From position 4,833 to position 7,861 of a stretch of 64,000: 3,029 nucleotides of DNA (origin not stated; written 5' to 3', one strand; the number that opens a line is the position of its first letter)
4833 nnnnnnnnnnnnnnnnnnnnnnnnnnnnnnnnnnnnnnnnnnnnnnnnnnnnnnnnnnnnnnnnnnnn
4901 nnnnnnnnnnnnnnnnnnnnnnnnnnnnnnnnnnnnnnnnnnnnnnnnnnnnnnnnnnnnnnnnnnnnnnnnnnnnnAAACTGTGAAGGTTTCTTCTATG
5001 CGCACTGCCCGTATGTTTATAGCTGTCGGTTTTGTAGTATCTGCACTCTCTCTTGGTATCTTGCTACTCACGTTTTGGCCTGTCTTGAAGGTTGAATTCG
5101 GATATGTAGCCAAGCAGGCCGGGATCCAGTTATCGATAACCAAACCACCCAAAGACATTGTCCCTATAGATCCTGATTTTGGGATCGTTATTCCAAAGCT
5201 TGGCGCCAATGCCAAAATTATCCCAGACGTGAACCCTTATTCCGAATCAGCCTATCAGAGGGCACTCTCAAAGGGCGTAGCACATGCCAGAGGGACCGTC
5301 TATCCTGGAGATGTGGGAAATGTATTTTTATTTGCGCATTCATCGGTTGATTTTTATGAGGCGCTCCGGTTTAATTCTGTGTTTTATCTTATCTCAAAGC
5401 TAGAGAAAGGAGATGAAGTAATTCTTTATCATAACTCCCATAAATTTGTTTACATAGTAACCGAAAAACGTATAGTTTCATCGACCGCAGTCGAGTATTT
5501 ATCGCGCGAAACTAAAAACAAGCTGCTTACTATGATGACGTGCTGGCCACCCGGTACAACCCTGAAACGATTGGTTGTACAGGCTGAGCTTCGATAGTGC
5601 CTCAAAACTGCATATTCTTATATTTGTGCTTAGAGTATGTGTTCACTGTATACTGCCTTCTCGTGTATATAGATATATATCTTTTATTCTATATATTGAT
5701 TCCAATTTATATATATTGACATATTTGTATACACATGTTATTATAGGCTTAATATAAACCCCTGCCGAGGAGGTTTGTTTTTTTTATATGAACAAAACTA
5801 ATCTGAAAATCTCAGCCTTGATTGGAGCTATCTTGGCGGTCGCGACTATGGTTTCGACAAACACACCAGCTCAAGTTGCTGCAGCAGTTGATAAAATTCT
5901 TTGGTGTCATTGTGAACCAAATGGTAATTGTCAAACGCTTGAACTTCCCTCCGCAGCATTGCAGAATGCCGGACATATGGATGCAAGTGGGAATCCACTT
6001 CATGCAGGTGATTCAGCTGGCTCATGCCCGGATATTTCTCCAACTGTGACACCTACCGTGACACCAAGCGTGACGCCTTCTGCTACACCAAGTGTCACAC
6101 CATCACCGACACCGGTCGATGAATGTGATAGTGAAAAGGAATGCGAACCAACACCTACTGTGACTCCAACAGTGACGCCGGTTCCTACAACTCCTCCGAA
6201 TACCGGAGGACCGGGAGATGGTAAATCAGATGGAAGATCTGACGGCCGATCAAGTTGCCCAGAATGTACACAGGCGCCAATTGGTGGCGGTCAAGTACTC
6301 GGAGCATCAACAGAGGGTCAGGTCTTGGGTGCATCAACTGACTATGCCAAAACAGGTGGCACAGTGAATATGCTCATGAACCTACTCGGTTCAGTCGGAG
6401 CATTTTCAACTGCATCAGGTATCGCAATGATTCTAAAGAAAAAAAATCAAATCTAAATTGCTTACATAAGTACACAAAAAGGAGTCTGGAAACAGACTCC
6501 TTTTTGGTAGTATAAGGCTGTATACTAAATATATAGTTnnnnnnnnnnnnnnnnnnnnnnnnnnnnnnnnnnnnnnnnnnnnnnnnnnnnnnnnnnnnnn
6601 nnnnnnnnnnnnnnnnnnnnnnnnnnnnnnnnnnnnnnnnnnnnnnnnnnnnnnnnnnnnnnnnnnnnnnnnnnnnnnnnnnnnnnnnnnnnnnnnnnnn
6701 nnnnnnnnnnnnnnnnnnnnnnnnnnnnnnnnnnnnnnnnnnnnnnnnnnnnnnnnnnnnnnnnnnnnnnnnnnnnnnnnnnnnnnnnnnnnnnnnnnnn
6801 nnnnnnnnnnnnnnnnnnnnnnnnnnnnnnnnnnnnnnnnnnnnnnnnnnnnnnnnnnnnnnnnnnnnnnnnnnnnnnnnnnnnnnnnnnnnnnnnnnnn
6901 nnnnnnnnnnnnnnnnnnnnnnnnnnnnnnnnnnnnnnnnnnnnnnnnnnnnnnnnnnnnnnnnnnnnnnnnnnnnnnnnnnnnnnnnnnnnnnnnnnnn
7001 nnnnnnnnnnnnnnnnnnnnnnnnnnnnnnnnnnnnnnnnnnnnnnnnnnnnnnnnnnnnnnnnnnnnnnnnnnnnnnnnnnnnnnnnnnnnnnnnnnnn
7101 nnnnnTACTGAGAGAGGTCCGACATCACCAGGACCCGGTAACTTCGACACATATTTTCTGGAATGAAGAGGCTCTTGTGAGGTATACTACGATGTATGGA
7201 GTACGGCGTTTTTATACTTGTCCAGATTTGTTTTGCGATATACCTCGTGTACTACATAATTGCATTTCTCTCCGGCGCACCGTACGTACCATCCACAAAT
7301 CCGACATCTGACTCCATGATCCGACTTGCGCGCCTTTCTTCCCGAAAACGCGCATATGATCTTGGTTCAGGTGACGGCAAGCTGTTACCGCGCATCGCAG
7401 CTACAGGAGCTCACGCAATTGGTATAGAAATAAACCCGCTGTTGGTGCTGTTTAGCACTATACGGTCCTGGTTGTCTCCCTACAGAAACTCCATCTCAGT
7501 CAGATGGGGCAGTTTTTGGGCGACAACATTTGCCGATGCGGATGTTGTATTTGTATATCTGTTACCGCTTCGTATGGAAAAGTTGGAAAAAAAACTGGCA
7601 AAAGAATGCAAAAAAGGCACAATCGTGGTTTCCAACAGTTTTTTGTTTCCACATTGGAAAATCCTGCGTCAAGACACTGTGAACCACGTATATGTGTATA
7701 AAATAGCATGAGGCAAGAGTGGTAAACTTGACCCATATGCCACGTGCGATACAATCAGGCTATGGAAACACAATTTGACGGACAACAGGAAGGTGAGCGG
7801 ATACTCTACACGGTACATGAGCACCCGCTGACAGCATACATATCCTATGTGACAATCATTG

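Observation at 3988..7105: Two sortases interleaved with substrates carrying a non-canonical YAKT(G) sorting motif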

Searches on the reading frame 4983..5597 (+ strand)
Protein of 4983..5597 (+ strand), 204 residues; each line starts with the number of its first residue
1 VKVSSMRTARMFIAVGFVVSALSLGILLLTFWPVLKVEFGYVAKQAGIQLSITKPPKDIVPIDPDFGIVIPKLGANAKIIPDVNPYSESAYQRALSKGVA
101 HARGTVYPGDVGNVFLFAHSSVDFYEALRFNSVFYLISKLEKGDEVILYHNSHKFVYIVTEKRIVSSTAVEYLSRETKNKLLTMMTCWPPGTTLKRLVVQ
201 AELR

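Call 3: search_protein_families(library=pfam, proteins=[window:4983-5597:+], max_evalue=0.01)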
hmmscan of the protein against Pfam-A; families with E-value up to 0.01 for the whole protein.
window:4983-5597:+ (204 aa): 1 family
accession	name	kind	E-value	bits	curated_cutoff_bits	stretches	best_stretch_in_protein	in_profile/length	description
PF04203.18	Sortase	-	8.5e-24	84.1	26.6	1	68-203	1-124/125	Sortase domain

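Call 4: search_protein_families(library=ncbifam, proteins=[window:4983-5597:+], max_evalue=0.01)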
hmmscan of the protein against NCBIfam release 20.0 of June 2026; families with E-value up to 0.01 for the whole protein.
window:4983-5597:+ (204 aa): 7 families
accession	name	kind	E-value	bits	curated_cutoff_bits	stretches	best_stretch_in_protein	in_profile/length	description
NF033745.1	class_C_sortase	subfamily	2.3e-15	57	160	1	89-202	110-219/220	class C sortase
TIGR01076.1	sortase_fam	subfamily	2.8e-13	49.8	39.35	1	88-201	16-125/136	sortase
NF058671.1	sortase_SrtD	exception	3.4e-13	49.7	140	1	88-202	80-186/187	class D sortase, LPxTATN-specific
NF033746.1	class_D_sortase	subfamily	2.7e-12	46.7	165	1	70-202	15-132/135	class D sortase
NF033747.1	class_E_sortase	subfamily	2.1e-11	44.1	160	1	68-203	74-205/211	class E sortase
TIGR03784.1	marine_sortase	equivalog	1.5e-05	24.7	158.25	1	93-191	72-160/174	class GN sortase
NF033748.1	class_F_sortase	subfamily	0.008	15.8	166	0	97-187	45-133/155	class F sortase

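Call 19: search_solved_structures(query=window:4983-5597:+, max_evalue=0.01, show_alignments=3)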
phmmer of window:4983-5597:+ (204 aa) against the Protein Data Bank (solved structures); distinct sequences matched with E-value up to 0.01: 36.
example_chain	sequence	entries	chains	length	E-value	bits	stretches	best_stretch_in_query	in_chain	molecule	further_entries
5hu4_A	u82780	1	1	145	3e-06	30.4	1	132-203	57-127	Cysteine protease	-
7f87_A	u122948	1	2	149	6.4e-06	29.3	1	133-203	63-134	Class A sortase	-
7cfj_A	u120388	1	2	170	8.3e-06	28.9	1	133-203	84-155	Class A sortase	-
8t28_A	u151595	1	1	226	9.5e-06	28.7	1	86-201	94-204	Class C sortase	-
4d70_A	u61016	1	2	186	1.1e-05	28.5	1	90-202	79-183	SORTASE FAMILY PROTEIN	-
7d6p_A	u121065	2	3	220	2.3e-05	27.5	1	94-202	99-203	Sortase family protein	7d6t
9iok_A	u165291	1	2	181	2.4e-05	27.5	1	129-203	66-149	Peptidase C60, sortase A and B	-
6ixz_A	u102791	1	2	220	2.4e-05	27.4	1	94-202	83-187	Sortase family protein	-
9iv0_A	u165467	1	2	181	2.5e-05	27.4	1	129-203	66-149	Peptidase C60, sortase A and B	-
9m4u_B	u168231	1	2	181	2.5e-05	27.4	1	129-203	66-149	Peptidase C60, sortase A and B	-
9m5j_B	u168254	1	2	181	2.5e-05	27.4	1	129-203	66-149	Peptidase C60, sortase A and B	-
9m5i_B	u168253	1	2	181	2.6e-05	27.3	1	129-203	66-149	Peptidase C60, sortase A and B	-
24rr_A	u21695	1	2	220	2.6e-05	27.3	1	85-200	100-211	Ebp pilus assembly class C sortase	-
3o0p_A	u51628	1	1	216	5.3e-05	26.3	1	66-200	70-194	Sortase family protein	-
2xwg_A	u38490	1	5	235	7e-05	25.9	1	85-202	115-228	SORTASE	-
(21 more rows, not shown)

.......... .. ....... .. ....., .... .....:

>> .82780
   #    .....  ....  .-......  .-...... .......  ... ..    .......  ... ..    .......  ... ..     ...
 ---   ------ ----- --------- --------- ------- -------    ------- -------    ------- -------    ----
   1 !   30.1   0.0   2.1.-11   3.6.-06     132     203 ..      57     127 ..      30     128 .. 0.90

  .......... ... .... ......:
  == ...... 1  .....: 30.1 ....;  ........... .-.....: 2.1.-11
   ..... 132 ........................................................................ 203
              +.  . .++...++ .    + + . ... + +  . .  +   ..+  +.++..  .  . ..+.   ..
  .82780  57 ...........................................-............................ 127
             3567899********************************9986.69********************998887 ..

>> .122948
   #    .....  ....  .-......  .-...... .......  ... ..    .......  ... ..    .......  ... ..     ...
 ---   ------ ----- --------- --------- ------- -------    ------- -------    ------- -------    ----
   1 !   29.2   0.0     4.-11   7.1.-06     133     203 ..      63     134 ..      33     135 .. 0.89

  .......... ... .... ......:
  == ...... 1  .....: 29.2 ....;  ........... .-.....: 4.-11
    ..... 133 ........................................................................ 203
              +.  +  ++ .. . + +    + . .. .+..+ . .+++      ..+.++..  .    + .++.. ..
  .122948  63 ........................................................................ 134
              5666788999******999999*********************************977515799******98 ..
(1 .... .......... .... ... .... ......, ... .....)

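Call 64: list_cluster_members(proteins=[P0001, P0121, P0241, window:4983-5597:+])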
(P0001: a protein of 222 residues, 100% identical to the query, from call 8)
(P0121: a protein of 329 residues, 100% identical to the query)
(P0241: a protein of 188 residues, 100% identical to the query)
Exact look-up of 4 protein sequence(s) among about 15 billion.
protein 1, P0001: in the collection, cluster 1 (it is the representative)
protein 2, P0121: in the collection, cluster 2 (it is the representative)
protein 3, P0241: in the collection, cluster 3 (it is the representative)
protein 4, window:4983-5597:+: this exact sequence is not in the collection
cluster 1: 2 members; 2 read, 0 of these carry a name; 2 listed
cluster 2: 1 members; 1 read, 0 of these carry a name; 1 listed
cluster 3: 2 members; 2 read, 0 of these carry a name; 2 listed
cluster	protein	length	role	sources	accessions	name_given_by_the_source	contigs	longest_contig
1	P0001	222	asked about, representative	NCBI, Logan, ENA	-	-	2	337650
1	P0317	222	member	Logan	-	-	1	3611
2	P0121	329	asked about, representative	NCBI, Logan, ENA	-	-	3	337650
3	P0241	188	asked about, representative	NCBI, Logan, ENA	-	-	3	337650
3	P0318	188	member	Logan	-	-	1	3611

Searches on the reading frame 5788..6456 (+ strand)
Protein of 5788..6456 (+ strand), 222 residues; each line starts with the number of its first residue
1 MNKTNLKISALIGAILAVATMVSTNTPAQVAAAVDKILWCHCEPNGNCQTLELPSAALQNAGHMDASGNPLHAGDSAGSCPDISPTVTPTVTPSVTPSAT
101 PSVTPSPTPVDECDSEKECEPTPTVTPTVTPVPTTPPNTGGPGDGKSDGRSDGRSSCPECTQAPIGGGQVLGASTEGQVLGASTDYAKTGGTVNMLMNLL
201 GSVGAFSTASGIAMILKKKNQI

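Call 3: search_protein_families(library=pfam, proteins=[window:5788-6456:+], max_evalue=0.01)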
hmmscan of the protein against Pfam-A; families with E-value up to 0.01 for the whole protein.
window:5788-6456:+ (222 aa): 0 families

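Call 4: search_protein_families(library=ncbifam, proteins=[window:5788-6456:+], max_evalue=0.01)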
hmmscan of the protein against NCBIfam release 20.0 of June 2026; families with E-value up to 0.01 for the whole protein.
window:5788-6456:+ (222 aa): 0 families

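Call 8: find_homologous_proteins(query=window:5788-6456:+, max_evalue=0.001)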
Query window:5788-6456:+ (222 aa): 203 proteins with E <= 0.001 among 8000 candidates; the best 120 are listed.
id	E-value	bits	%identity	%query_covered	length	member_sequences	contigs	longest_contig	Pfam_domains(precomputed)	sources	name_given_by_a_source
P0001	3.3e-139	480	100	100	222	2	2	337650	-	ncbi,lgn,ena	-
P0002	1.2e-74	269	59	96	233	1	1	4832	-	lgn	-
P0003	3.3e-59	218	82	38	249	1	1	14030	-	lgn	-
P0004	1.3e-50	190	50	100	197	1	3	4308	-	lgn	-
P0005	2.5e-39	153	83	21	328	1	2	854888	-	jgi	-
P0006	3.7e-39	153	50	74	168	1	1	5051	-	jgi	jgi:hypothetical protein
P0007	5.6e-39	152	53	74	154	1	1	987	-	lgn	-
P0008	7.1e-35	139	49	69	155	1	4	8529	-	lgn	-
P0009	1.2e-34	138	69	36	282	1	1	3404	-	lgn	-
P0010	4.7e-34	136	50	70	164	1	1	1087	-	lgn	-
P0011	5.9e-34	136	47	75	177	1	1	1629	-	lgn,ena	-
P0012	8.3e-33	132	53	64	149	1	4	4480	-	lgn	-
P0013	1.0e-32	132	47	74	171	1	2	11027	-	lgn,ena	-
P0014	2.4e-32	131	48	72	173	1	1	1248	-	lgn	-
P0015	5.5e-32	129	39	100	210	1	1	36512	-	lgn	-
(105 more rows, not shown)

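Call 17: find_encoding_contigs(protein=P0001, flank=10000, max_places=4)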
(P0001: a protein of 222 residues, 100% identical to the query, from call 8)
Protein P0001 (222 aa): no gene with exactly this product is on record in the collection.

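Call 73: search_protein_families(library=pfam, alignment_id=A1, max_evalue=0.01)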
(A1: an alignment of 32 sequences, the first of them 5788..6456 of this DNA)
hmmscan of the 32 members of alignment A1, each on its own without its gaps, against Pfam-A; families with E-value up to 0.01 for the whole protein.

A. member 1, window:5788-6456:+ (222 aa): 0 families

B. families by the number of members that match (of 32 scanned): 2 families
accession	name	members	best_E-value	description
PF05887.16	Trypan_PARP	1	0.001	Procyclic acidic repetitive protein (PARP)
PF01391.23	Collagen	1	0.0016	Collagen triple helix repeat (20 copies)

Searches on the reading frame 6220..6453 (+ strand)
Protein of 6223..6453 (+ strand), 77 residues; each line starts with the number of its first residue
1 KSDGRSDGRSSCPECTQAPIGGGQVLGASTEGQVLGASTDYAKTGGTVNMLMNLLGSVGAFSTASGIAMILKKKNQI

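Call 25: find_related_loci(query=A2, collection=genome_contigs, flank=10000)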
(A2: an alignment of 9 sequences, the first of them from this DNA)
Query A2 (78 aa) in genome_contigs; peptide patterns used: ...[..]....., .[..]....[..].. (x = any residue, [..] = any of these).
107 stretches matched a pattern; 21 encode a relative of the query (tblastn E <= 1e-3); 21 distinct loci.
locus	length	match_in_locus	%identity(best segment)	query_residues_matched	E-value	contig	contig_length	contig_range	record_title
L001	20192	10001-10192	65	1-75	1e-25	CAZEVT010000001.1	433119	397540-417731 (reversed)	MAG TPA_asm: uncultured Gammaproteobacteria bacterium isolate SRP119689_co1_156 genome assembly, contig: NODE_4_length_4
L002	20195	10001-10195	58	1-74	2e-22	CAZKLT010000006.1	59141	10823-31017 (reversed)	MAG TPA_asm: uncultured Gammaproteobacteria bacterium isolate SRP237561_co1_402 genome assembly, contig: NODE_687_length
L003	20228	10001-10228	65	1-77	1e-21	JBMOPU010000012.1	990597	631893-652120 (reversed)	MAG: Patescibacteria group bacterium isolate Betzabe_MAG136 MAG136_14, whole genome shotgun sequence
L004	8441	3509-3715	51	1-78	1e-19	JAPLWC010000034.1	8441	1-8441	MAG: Candidatus Gottesmanbacteria bacterium isolate LacPavin_0920_SED3_MAG_47_8 LacPavin_0920_SED3_scaffold_309083, whol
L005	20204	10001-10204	53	1-77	1e-16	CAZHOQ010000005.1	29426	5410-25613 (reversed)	MAG TPA_asm: uncultured Gammaproteobacteria bacterium isolate SRP093185_co1_203 genome assembly, contig: NODE_811_length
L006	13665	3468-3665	57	1-77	6e-23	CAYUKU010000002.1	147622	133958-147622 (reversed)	MAG TPA_asm: uncultured Gammaproteobacteria bacterium isolate binchicken_co58_53 genome assembly, contig: NODE_87_length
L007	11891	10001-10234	53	1-78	3e-16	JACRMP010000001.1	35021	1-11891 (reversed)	MAG: Candidatus Gottesmanbacteria bacterium isolate NC_groundwater_1910_Pr3_S2p5_48_11 SR2-18-S2p5_coassembly_scaffold_6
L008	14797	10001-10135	76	3-48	2e-15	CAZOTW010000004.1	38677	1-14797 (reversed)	MAG TPA_asm: uncultured Gammaproteobacteria bacterium isolate SRP080215_co1_129 genome assembly, contig: NODE_281_length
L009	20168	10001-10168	55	1-62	3e-14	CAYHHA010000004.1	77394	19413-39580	MAG TPA_asm: uncultured Gammaproteobacteria bacterium isolate ERP119702_co3_129 genome assembly, contig: NODE_125_length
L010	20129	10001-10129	77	1-40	1e-11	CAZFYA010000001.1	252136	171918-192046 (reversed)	MAG TPA_asm: uncultured Gammaproteobacteria bacterium isolate SRP239243_co2_396 genome assembly, contig: NODE_17_length_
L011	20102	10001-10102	75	2-37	2e-11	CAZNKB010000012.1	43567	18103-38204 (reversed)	MAG TPA_asm: uncultured Gammaproteobacteria bacterium isolate SRP173033_co3_60 genome assembly, contig: NODE_814_length_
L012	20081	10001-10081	86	4-31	2e-10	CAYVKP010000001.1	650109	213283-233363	MAG TPA_asm: uncultured Gammaproteobacteria bacterium isolate SRP200132_co1_547 genome assembly, contig: NODE_2_length_6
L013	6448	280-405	52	2-55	7e-10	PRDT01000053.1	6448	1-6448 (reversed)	MAG: Candidatus Levyibacteriota bacterium isolate Amazon FNV 2010 10 14 contig_75_39001603_length_6448_multi_3_in_2_out_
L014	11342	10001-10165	49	24-75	7e-10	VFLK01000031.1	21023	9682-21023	MAG: Candidatus Paceibacterota bacterium isolate Bin_61_66 c_000000325961, whole genome shotgun sequence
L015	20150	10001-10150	50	6-61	2e-8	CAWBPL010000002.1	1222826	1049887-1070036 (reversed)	MAG: Candidatus Gottesmanbacteria bacterium isolate MFD01476.bin.2.135 genome assembly, contig: contig_74641, whole geno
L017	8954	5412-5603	43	6-76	2e-7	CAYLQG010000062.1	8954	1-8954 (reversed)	MAG TPA_asm: uncultured Gammaproteobacteria bacterium isolate binchicken_co54_478 genome assembly, contig: NODE_14218_le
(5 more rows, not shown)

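Call 36: search_protein_representatives(protein=window:6223-6453:+)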
Query: 77 residues. Proteins with E-value up to 0.001 (for the whole library): 87; up to 1e-10: 28; up to 1e-30: 2. The best 87 are listed.
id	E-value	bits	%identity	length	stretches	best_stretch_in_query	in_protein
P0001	6.8e-41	153.1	100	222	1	1-77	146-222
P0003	4.8e-33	128.3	82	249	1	1-76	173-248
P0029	1.6e-22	95.0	70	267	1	1-74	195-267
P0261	2.0e-22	94.7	70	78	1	2-74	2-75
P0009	4.4e-18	80.9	75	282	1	2-75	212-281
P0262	2.4e-17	78.6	63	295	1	1-74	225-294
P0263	6.6e-17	77.2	65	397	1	2-75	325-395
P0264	5.8e-16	74.3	71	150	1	2-75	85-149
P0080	9.3e-16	73.6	73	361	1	2-73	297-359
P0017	2.1e-15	72.5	77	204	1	2-74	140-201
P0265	8.2e-15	70.6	63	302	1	2-74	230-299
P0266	2.2e-14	69.2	62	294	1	1-74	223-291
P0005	3.2e-14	68.7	69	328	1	1-70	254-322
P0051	4.4e-14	68.3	68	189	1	2-75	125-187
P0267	4.8e-14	68.2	61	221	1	2-75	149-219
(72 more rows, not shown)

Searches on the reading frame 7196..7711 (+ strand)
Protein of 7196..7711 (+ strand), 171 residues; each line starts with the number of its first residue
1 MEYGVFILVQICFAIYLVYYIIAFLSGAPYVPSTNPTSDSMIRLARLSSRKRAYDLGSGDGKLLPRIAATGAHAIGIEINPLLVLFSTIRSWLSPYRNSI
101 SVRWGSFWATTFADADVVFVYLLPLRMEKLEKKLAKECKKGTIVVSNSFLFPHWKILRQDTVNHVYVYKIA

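Call 3: search_protein_families(library=pfam, proteins=[window:7196-7711:+], max_evalue=0.01)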
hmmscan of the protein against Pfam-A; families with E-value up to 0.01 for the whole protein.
window:7196-7711:+ (171 aa): 1 family
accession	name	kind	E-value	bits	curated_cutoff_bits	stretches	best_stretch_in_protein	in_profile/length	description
PF13847.12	Methyltransf_31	-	0.0042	17.2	27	1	48-120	2-80/145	Methyltransferase domain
